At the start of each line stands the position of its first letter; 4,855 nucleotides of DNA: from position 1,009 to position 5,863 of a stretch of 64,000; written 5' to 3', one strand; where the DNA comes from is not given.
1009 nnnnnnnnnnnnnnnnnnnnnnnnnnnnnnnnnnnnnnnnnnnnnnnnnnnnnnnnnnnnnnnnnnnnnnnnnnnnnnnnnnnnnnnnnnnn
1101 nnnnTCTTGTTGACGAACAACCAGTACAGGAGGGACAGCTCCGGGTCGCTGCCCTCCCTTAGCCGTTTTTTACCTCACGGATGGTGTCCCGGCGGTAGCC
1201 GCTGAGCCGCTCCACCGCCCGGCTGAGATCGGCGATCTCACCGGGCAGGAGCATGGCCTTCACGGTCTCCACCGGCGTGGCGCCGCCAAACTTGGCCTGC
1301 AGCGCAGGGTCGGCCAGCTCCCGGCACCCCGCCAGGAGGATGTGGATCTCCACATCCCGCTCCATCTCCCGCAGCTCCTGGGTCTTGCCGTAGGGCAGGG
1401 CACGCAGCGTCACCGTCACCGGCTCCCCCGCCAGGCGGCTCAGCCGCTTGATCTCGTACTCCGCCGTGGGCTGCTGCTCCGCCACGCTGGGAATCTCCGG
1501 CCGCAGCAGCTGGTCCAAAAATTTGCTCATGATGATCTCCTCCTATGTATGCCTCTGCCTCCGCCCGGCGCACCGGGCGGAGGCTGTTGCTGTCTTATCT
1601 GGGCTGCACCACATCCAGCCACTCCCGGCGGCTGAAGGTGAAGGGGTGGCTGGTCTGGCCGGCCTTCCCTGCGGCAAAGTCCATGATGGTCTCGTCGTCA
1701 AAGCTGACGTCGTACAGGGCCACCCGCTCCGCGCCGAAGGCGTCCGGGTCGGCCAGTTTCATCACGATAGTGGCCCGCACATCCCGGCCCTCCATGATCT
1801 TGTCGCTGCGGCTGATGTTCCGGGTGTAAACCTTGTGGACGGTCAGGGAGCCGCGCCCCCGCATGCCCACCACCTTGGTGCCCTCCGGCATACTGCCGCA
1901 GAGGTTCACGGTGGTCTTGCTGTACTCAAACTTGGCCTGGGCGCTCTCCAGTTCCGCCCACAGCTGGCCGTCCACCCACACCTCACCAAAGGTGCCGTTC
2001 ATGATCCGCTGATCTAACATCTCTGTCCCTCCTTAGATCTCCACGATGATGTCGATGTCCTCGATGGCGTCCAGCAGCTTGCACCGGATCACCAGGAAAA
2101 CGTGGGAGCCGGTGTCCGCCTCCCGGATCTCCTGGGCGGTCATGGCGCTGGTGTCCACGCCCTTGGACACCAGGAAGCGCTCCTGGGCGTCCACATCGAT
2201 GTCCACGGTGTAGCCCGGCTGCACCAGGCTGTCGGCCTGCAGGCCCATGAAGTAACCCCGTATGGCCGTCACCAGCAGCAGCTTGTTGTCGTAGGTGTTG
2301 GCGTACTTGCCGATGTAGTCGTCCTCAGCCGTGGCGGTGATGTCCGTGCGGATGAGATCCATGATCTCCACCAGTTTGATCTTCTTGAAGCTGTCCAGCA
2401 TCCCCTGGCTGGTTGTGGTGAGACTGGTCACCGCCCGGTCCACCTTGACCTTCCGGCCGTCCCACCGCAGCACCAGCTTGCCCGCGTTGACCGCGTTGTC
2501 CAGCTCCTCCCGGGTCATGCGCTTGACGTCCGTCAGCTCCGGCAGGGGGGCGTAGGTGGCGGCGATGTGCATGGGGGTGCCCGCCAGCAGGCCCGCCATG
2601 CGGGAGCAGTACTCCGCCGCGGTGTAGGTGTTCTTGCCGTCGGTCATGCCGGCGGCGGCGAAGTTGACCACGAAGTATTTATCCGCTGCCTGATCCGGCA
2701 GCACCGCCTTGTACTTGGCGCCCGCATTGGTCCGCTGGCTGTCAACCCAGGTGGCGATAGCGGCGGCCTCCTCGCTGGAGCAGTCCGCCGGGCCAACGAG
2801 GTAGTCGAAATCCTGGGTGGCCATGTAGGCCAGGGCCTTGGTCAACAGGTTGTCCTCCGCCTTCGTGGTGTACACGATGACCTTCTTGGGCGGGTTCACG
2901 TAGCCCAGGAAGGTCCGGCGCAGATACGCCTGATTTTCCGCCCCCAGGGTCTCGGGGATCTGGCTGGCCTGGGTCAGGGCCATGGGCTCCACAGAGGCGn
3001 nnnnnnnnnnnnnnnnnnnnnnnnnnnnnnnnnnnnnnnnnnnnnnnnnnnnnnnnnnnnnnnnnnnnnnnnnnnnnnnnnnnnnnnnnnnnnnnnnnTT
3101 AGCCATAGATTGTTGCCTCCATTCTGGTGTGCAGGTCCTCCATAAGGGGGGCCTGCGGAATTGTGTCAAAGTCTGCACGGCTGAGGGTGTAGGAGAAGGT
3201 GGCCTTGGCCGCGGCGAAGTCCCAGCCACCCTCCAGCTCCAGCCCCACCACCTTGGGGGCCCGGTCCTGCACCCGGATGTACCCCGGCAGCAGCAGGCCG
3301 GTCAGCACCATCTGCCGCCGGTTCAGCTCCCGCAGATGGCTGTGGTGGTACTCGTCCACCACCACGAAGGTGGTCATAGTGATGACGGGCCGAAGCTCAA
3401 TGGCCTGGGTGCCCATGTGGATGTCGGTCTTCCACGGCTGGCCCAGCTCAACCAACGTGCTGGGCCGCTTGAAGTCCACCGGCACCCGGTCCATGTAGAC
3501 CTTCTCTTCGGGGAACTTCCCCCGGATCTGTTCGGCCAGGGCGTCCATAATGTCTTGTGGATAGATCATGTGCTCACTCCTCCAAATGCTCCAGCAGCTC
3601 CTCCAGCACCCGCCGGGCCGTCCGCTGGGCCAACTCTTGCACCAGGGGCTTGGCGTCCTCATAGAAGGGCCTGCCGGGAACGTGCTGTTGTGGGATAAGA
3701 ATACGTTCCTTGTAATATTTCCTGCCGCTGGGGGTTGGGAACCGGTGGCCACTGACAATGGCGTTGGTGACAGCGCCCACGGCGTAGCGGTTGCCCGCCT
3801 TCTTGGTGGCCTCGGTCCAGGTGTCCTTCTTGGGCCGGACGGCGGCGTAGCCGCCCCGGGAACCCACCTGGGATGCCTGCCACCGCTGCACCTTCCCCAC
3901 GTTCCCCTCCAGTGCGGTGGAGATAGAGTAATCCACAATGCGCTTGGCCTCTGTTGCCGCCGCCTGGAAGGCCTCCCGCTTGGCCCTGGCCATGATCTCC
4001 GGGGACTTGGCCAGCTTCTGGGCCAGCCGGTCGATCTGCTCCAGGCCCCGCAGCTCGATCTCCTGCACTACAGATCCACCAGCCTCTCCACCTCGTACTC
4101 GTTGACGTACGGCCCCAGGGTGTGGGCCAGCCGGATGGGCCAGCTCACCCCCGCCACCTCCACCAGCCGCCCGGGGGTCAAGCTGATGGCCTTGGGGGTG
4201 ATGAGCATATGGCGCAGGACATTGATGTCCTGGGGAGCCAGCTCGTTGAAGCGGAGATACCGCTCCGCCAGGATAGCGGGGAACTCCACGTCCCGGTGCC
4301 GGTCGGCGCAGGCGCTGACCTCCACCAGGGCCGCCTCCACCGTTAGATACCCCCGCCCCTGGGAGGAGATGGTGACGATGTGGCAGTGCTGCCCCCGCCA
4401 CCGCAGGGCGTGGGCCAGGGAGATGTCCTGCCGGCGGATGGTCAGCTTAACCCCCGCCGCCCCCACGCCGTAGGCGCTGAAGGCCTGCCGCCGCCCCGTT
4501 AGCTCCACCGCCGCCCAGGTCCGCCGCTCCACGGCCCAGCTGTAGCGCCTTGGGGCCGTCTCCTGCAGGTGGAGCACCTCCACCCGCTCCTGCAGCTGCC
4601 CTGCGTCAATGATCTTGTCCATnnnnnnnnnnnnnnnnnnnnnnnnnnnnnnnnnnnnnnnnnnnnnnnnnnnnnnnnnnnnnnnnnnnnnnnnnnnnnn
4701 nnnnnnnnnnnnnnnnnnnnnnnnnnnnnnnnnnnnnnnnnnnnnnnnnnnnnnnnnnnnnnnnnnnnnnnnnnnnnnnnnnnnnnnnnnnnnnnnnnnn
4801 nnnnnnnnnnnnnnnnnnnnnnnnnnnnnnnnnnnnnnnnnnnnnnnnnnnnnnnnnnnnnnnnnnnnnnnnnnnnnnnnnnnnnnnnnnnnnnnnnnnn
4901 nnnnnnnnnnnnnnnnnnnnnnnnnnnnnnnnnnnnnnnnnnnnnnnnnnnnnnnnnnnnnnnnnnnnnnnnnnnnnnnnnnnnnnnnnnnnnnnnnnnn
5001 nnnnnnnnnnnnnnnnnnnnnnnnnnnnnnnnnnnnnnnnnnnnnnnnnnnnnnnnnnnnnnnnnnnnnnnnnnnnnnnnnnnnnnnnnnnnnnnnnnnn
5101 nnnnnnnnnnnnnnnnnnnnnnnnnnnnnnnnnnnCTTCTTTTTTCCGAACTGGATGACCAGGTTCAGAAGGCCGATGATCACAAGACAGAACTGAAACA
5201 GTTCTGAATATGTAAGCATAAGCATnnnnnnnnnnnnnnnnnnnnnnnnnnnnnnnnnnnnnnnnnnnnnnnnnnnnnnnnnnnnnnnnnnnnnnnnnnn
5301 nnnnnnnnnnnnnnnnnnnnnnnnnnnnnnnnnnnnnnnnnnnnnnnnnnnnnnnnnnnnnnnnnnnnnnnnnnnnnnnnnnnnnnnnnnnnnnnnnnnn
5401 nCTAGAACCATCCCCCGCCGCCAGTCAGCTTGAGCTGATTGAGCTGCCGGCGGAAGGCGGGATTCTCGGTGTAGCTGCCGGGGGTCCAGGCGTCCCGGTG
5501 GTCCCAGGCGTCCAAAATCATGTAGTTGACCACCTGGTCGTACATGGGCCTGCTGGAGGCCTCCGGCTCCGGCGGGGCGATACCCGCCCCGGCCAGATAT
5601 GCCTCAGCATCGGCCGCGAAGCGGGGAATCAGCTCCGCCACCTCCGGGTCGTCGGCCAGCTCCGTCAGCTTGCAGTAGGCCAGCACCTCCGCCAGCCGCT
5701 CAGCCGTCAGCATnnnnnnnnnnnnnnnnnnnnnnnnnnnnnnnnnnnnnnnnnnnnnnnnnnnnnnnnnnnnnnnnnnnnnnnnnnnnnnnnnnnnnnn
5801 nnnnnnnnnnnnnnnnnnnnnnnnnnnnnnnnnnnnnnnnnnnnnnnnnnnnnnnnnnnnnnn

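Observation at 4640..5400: Two tandem type I toxin-antitoxin-like cassettes inserted in the middle of the phage head-tail connector genes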

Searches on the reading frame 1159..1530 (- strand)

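Call 8: search_protein_families(library=pfam, proteins=[window:1159-1530:-], max_evalue=1)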
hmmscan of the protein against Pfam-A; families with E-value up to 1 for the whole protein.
window:1159-1530:- (123 aa): 1 family
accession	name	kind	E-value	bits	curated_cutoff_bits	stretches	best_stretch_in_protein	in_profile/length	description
PF08890.17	Phage_TAC_5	-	8.8e-15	55.3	27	2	71-120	82-134/135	Phage XkdN-like tail assembly chaperone protein, TAC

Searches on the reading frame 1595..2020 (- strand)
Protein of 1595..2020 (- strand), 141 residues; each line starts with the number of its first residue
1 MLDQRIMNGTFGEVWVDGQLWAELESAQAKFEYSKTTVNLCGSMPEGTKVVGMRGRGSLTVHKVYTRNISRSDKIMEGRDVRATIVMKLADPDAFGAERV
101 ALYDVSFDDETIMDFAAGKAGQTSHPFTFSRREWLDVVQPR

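Call 8: search_protein_families(library=pfam, proteins=[window:1595-2020:-], max_evalue=1)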
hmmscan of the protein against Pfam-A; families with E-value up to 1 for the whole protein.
window:1595-2020:- (141 aa): 1 family
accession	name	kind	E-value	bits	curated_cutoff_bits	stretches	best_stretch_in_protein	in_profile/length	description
PF09393.16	DUF2001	-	9.4e-38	129.8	27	1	4-136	6-139/139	Phage tail tube protein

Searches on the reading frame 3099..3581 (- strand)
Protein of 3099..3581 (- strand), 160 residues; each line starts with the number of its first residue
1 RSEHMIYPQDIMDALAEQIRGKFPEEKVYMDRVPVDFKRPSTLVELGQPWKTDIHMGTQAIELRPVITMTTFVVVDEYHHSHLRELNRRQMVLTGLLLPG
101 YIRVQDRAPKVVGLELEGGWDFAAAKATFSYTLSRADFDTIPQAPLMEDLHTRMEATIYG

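Call 9: search_protein_families(library=phrogs, proteins=[window:3099-3581:-], max_evalue=0.1)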
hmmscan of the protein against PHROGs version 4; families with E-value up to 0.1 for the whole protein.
window:3099-3581:- (160 aa): 1 family
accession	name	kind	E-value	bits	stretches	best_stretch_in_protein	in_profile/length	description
phrog_525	-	unknown function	3.8e-06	28.2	1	9-152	5-136/142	-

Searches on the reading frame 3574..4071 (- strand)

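Call 8: search_protein_families(library=pfam, proteins=[window:3574-4071:-], max_evalue=1)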
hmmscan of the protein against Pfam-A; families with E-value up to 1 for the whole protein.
window:3574-4071:- (165 aa): 2 families
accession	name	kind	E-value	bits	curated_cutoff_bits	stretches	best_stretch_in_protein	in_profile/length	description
PF13286.11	HD_assoc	-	0.027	15.5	22.2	1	2-48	28-76/91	Phosphohydrolase-associated domain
PF23799.1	DUF7175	-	0.039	14.9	27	1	29-73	39-82/103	Domain of unknown function (DUF7175)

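Call 9: search_protein_families(library=phrogs, proteins=[window:3574-4071:-], max_evalue=0.1)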
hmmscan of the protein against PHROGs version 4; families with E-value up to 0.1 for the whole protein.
window:3574-4071:- (165 aa): 2 families
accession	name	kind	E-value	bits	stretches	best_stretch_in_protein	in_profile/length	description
phrog_38627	-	unknown function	2.6e-09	38.4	1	10-159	6-167/173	-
phrog_8002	-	unknown function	0.054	14.3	1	34-111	4-80/163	-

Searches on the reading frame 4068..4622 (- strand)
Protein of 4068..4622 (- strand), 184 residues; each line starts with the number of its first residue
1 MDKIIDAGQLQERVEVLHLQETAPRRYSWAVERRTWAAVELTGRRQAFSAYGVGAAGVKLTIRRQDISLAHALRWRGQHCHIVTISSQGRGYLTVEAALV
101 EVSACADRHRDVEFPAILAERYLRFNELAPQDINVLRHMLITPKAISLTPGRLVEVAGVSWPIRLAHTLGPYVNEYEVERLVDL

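Call 8: search_protein_families(library=pfam, proteins=[window:4068-4622:-], max_evalue=1)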
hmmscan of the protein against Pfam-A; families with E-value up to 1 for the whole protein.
window:4068-4622:- (184 aa): 0 families

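Call 9: search_protein_families(library=phrogs, proteins=[window:4068-4622:-], max_evalue=0.1)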
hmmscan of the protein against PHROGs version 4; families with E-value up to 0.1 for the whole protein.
window:4068-4622:- (184 aa): 2 families
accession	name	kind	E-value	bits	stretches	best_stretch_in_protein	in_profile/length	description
phrog_29848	-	unknown function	5.3e-43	147.9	1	1-184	1-188/188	-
phrog_25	-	connector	0.05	14.6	1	2-100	33-139/286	head closure Hc1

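Call 14: find_related_loci(query=window:4068-4622:-, collection=genome_contigs, flank=3000)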
Query window:4068-4622:- (184 aa) in genome_contigs; peptide patterns used: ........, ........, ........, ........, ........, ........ (x = any residue, [..] = any of these).
396 stretches matched a pattern, but none encodes a relative of the query by tblastn (E <= 1e-3).

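Call 38: find_related_loci(query=window:4068-4622:-, collection=viral_contigs, flank=3000)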
Query window:4068-4622:- (184 aa) in viral_contigs; peptide patterns used: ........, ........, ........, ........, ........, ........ (x = any residue, [..] = any of these).
8 stretches matched a pattern; 1 encode a relative of the query (tblastn E <= 1e-3); 1 distinct loci.
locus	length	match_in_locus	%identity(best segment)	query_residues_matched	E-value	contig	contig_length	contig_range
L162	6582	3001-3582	33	7-183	2e-21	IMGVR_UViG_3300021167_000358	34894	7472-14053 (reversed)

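Call 39: find_homologous_proteins(query=window:4068-4622:-, max_evalue=0.00001)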
Query window:4068-4622:- (184 aa): 25 proteins with E <= 0.00001 among 199 candidates.
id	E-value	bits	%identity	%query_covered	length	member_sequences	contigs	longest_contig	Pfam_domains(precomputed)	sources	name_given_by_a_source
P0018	1.1e-109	382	93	100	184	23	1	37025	-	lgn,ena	-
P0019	1.8e-106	372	91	100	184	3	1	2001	-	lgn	-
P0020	5.5e-88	311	79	98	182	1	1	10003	-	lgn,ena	-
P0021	2.4e-63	231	59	98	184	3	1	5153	-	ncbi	-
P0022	4.4e-63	230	60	98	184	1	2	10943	-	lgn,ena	-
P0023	2.1e-62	228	57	99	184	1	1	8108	-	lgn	-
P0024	5.6e-62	227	55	100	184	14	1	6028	-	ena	-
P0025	4.4e-60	221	57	98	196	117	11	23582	-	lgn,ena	-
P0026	2.5e-58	215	55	100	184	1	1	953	-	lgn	-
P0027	3.0e-58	215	54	99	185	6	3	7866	-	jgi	jgi:hypothetical protein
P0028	4.3e-58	214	55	99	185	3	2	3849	-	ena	-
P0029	1.0e-57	213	56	99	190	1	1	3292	-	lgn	-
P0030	5.8e-57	210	55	99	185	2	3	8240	-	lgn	-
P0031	2.5e-56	208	56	97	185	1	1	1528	-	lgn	-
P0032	1.7e-55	206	53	98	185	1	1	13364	-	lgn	-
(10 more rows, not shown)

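Call 40: find_encoding_contigs(protein=P0018, flank=2500, max_places=3)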
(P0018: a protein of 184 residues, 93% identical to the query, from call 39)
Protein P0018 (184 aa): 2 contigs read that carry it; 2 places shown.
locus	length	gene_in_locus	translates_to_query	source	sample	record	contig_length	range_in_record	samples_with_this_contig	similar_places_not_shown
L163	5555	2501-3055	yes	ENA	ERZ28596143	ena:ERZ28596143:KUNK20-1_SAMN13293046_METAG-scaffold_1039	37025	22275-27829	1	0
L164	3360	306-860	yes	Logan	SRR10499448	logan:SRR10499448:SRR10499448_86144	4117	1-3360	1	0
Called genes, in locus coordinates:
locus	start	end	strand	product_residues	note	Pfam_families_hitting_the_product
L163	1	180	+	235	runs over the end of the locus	-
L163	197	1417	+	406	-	PF05065:Phage_capsid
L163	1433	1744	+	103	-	-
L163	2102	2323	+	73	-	-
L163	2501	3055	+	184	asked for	-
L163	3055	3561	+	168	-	-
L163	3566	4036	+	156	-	-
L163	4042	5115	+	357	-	PF04984:Phage_sheath_1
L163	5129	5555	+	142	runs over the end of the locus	PF09393:DUF2001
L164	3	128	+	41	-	?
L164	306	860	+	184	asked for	-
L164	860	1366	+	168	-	-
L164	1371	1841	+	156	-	-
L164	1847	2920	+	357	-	PF04984:Phage_sheath_1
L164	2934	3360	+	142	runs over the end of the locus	PF09393:DUF2001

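Call 41: find_encoding_contigs(protein=P0020, flank=2500, max_places=3)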
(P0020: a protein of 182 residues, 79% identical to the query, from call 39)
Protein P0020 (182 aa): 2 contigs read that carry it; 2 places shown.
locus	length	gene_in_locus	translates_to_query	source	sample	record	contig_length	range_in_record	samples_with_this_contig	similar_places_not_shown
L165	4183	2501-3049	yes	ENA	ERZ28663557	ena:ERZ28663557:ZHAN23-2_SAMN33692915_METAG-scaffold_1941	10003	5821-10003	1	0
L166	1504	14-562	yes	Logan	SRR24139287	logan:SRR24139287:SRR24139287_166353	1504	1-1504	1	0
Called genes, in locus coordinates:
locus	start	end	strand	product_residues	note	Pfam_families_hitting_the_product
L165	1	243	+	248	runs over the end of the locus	-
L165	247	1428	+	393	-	PF05065:Phage_capsid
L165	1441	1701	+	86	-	-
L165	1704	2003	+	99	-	-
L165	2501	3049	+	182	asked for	-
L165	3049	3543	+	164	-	-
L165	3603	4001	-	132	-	PF15919:HicB_lk_antitox, PF21748:UPF0150 (weak)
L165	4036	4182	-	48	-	?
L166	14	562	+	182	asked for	-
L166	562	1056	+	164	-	-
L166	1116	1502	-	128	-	?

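Call 42: find_encoding_contigs(protein=P0025, flank=2500, max_places=4)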
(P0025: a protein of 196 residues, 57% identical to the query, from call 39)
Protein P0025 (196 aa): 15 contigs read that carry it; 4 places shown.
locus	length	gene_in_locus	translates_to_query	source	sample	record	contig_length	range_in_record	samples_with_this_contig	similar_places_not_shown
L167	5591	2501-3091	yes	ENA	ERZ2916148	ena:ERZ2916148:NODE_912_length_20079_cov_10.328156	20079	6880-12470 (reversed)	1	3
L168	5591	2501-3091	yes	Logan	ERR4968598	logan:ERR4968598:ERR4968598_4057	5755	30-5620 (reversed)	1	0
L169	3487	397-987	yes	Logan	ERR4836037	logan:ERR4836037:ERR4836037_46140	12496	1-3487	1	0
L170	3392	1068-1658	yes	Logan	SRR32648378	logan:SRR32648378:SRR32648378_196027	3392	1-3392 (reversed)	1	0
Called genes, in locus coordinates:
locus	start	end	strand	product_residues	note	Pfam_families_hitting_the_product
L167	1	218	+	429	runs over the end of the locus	PF04860:Phage_portal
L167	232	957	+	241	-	-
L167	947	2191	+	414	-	PF05065:Phage_capsid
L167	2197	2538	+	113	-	-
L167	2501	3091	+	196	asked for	-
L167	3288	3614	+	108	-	-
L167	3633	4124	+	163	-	-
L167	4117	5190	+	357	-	PF04984:Phage_sheath_1, PF17482:Phage_sheath_1C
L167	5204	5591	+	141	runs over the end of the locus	PF09393:DUF2001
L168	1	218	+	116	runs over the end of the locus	?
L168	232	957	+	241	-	-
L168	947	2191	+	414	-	PF05065:Phage_capsid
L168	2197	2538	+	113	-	-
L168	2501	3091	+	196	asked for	-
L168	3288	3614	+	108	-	-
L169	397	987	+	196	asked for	-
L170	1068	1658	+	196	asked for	-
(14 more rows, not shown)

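Call 43: find_encoding_contigs(protein=P0022, flank=2500, max_places=3)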
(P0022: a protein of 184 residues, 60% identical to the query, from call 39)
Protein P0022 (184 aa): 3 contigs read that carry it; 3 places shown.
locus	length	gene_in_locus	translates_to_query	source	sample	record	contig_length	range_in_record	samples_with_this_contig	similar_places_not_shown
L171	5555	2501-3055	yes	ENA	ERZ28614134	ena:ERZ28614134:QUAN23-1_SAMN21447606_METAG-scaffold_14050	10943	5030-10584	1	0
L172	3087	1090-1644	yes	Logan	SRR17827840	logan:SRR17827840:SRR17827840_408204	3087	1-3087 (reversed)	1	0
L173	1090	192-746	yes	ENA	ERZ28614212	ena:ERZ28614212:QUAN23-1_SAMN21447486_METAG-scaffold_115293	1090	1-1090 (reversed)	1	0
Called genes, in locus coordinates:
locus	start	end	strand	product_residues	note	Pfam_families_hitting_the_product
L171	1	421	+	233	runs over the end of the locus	PF00574:CLP_protease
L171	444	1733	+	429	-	PF05065:Phage_capsid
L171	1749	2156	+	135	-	-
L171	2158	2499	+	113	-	-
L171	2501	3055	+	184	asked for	-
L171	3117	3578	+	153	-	-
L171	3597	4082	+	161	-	-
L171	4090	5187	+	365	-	-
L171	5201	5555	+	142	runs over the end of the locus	PF09393:DUF2001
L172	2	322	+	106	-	?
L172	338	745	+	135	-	-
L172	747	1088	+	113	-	-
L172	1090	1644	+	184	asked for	-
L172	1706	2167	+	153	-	-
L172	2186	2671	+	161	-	-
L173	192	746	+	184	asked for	-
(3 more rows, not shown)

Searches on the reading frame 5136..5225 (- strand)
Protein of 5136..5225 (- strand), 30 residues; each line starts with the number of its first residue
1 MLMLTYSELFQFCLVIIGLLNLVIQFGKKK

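Call 8: search_protein_families(library=pfam, proteins=[window:5136-5225:-], max_evalue=1)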
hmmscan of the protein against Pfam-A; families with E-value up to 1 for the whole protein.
seq(30 aa): 1 family
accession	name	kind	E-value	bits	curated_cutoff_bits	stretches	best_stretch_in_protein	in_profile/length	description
PF16935.10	Hol_Tox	-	0.13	12.6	23.3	1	9-30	10-34/34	Putative Holin-like Toxin (Hol-Tox)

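Call 9: search_protein_families(library=phrogs, proteins=[window:5136-5225:-], max_evalue=0.1)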
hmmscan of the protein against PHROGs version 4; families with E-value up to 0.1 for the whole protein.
seq(30 aa): 1 family
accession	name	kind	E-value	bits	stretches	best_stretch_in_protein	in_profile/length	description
phrog_3488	-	lysis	0.0021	19.2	1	2-25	13-36/44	holin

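Call 37: find_encoding_contigs(protein=window:5136-5225:-, flank=4000, max_places=10)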
Protein seq(30 aa) (30 aa): 8 contigs read that carry it; 8 places shown.
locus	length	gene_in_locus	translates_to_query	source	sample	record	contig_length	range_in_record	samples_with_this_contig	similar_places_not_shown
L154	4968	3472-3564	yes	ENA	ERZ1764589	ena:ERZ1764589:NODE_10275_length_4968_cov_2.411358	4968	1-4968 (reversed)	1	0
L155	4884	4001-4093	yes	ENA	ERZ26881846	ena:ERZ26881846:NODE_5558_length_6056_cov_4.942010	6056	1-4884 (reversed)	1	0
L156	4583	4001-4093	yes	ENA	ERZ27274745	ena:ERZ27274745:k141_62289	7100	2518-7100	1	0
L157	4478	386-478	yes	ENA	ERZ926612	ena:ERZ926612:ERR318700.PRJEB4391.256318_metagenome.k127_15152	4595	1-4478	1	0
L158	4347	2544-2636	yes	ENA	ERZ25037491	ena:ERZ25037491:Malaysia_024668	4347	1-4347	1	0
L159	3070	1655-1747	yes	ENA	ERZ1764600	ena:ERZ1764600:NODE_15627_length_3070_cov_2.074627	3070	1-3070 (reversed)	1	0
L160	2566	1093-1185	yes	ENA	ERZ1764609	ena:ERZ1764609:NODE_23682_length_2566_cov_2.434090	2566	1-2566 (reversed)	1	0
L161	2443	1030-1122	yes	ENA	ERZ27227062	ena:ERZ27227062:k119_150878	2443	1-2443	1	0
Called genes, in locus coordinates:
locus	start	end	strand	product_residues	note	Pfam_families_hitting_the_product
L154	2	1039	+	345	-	?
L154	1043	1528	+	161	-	-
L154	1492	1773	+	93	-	-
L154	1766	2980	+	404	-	PF05065:Phage_capsid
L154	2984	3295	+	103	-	-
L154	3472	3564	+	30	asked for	-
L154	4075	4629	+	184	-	-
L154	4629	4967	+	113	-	?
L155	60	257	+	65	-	-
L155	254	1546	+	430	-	PF04860:Phage_portal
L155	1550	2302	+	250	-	-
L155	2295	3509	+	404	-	PF05065:Phage_capsid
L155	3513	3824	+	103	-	-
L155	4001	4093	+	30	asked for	-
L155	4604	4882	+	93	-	?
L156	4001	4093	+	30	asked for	-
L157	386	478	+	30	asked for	-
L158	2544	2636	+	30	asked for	-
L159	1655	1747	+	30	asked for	-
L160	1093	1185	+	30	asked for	-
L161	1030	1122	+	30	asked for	-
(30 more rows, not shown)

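Call 55: search_protein_families(library=pfam, proteins=[window:5136-5219:-], max_evalue=5)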
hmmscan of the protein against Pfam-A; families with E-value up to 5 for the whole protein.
seq(28 aa): 1 family
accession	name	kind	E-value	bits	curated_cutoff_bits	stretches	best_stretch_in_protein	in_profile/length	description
PF16935.10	Hol_Tox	-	0.0069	16.7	23.3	1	7-28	10-34/34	Putative Holin-like Toxin (Hol-Tox)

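Call 56: search_protein_families(library=ncbifam, proteins=[window:5136-5219:-], max_evalue=5)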
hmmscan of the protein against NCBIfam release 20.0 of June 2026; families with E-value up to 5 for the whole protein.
seq(28 aa): 2 families
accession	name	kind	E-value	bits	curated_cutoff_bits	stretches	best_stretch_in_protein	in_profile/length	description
NF041589.1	PepG1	equivalog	0.074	12.7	70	1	5-27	21-43/47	type I toxin-antitoxin system toxin PepG1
NF052249.1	ComI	equivalog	0.12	12.2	55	1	8-28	11-30/30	competence inhibitor ComI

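Call 67: search_protein_families(library=padloc, proteins=[window:5136-5219:-], max_evalue=0.01)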
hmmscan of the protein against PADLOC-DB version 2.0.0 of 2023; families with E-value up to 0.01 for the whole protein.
seq(28 aa): 0 families

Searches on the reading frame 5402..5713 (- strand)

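Call 8: search_protein_families(library=pfam, proteins=[window:5402-5713:-], max_evalue=1)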
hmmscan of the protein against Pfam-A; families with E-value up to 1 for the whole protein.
window:5402-5713:- (103 aa): 0 families

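Call 9: search_protein_families(library=phrogs, proteins=[window:5402-5713:-], max_evalue=0.1)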
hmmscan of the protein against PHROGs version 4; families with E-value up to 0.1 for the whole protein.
window:5402-5713:- (103 aa): 1 family
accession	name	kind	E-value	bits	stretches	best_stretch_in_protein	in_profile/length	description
phrog_40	-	connector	1.6e-06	28.7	1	1-99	38-135/201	head-tail adaptor Ad1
